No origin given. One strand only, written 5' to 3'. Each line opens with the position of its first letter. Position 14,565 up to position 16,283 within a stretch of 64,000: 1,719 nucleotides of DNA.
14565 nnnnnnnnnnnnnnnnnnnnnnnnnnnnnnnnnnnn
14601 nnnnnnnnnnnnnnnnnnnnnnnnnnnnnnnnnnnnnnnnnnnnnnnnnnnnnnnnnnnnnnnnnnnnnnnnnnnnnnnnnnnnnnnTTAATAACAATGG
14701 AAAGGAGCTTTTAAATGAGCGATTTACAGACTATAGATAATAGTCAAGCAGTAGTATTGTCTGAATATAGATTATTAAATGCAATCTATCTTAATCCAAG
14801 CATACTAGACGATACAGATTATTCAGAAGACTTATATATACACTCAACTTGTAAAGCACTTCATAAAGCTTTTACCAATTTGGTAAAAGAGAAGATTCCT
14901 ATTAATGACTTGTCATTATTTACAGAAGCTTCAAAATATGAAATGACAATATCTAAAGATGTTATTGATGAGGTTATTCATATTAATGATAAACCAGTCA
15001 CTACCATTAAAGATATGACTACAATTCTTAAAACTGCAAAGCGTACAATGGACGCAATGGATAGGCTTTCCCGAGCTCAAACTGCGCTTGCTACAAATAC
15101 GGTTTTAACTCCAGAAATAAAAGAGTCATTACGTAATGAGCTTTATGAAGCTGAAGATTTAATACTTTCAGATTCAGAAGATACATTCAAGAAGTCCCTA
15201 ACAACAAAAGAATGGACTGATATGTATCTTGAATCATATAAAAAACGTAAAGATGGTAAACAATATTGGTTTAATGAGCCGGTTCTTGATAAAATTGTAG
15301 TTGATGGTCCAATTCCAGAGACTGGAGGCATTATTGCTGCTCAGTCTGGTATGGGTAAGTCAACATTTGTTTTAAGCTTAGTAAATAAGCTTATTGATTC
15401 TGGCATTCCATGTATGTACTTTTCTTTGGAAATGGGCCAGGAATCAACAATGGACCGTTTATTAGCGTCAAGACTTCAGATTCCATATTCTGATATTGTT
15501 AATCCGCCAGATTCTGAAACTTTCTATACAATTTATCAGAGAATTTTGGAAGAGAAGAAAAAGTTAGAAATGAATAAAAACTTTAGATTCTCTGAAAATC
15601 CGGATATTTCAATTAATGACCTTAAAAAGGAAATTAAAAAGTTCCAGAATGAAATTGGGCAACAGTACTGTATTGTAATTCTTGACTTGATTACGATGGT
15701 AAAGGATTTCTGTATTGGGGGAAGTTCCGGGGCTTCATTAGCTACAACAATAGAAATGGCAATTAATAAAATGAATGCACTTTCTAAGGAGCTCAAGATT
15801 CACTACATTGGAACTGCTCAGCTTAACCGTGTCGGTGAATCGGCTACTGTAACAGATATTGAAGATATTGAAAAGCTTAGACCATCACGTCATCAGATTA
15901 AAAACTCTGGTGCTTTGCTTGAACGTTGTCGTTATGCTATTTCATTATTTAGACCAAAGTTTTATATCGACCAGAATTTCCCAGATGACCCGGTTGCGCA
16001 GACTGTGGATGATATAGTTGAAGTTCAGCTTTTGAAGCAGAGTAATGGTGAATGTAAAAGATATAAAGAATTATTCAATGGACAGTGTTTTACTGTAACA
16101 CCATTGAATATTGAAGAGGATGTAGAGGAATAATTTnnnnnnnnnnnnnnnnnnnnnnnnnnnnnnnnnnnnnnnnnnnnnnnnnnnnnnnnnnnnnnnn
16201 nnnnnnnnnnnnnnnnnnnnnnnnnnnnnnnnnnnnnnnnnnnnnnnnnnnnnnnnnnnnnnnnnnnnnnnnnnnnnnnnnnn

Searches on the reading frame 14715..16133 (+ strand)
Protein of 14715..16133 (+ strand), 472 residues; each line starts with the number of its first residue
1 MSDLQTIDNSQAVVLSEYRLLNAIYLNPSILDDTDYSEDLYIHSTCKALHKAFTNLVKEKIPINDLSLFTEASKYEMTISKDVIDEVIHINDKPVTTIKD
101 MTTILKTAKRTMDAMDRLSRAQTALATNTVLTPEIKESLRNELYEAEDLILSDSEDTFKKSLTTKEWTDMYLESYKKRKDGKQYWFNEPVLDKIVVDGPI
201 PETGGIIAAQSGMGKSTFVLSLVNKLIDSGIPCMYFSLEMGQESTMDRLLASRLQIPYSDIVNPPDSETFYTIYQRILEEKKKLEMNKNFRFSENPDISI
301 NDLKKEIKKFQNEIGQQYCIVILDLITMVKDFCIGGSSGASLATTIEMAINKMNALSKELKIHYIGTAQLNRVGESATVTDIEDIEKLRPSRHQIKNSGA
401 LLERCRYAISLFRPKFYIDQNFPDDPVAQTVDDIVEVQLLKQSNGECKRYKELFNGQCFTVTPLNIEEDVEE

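Call 10: search_protein_families(library=phrogs, proteins=[window:14715-16133:+], max_evalue=0.001)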
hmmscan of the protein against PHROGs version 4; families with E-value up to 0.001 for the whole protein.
window:14715-16133:+ (472 aa): 5 families
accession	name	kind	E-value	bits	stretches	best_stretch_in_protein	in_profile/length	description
phrog_19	-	DNA, RNA and nucleotide metabolism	6.5e-39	135.3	1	17-450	164-566/621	DnaB-like replicative helicase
phrog_243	-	DNA, RNA and nucleotide metabolism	2.8e-23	83.2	1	206-448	39-247/273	DnaB-like replicative helicase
phrog_239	-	DNA, RNA and nucleotide metabolism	5.6e-21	76.2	1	177-415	336-557/801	DNA primase/helicase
phrog_11530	-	unknown function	1.3e-05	26.1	1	288-459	4-154/184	-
phrog_6891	-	other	5.4e-05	24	1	192-248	32-87/310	ATPase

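Call 40: search_protein_families(library=pfam, proteins=[window:14715-16133:+], max_evalue=0.001)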
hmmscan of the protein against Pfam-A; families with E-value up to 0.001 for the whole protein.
window:14715-16133:+ (472 aa): 3 families
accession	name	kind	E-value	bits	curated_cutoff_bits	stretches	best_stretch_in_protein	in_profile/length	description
PF03796.21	DnaB_C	-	1.5e-25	90.5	27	1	205-458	22-250/255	DnaB-like helicase C terminal domain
PF13481.12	AAA_25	-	9.1e-06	25.9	27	1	197-371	27-191/195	AAA domain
PF16575.11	CLP1_P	-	0.00098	19.4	26.6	0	212-244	4-36/188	mRNA cleavage and polyadenylation factor CLP1 P-loop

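Call 61: search_dna_similar(query=window:14715-16133:+, collection=phages, mode=protein, max_rows=15)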
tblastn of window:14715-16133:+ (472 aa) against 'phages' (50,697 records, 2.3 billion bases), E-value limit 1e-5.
Records with a match: 121; places in all: 121; records where one place covers at least 80% of the query: 8.
Best place of each record, by identity: <60% 121.
By first word of the organism name: Acinetobacter 33; Streptococcus 18; Escherichia 16; Bacteriophage 10; Geobacillus 7; Listeria 6; Salmonella 5; Mycoplasma 4; Marinitoga 3; Enterobacteria 2; and 14 more.
By host as written in the record: - 26; Acinetobacter baumannii 16; Escherichia coli 8; Listeria monocytogenes 6; Geobacillus thermodenitrificans 5; Escherichia coli K514 (EHEC) 2; Salmonella enterica subsp. enterica serovar Indiana J46 2; Escherichia sp. STEC O157 2; and 50 more.
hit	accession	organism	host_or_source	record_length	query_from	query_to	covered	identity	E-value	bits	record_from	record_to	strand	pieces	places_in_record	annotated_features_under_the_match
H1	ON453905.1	Flavonifractor phage Cormatin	Flavonifractor plautii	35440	16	464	95%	20.5%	4e-6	56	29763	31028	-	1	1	DnaB-like replicative DNA helicase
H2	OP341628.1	Geobacillus phage vB_GthS_PK5.1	Geobacillus thermodenitrificans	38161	13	417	86%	22.7%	3e-7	59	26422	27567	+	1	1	replicative DNA helicase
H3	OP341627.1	Geobacillus phage vB_GthS_PK3.6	Geobacillus thermodenitrificans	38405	13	417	86%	22.7%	3e-7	59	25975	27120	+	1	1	replicative DNA helicase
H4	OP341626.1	Geobacillus phage vB_GthS_PK3.5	Geobacillus thermodenitrificans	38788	13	417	86%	22.7%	3e-7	59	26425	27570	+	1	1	replicative DNA helicase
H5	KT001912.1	Bacillus phage Silence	Bacillus megaterium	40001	16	417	85%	22.7%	2e-7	60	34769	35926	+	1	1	DNA helicase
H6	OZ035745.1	Wanchaivirus PDP110P2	-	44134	39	425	82%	21.3%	9e-6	54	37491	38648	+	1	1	record has no annotation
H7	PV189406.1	Escherichia phage vB_EcoP_phi367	Escherichia coli K514 (EHEC)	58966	39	425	82%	21.1%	7e-6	55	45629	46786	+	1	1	DnaB-like replicative helicase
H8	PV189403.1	Escherichia phage vB_EcoP_phi315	Escherichia coli K514 (EHEC)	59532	39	425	82%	21.1%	7e-6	55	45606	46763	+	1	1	DnaB-like replicative helicase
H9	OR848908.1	Listeria phage LM 4-14-1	Listeria monocytogenes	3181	115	454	72%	23.9%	3e-7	59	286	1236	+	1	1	record has no annotation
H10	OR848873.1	Listeria phage LM 4-14-1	Listeria monocytogenes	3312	115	454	72%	23.9%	3e-7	59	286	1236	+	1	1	record has no annotation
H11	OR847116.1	Listeria phage LM 4-11-1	Listeria monocytogenes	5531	115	454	72%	23.7%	2e-7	59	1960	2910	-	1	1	record has no annotation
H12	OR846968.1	Listeria phage LM 4-11-1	Listeria monocytogenes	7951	115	454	72%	23.7%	2e-7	59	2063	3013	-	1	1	record has no annotation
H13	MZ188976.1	Cronobacter phage JK004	Cronobacter sakazakii ATCC 29544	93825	206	457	53%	28.8%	1e-10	70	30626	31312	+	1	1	hypothetical protein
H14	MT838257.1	Bacteriophage sp.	human fecal samples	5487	206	445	51%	29.2%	4e-10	68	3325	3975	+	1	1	record has no annotation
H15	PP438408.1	Leptolyngbya phage Lbo-JY16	Leptolyngbya boryana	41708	189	464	58%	24.1%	5e-6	56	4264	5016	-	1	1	replicative DNA helicase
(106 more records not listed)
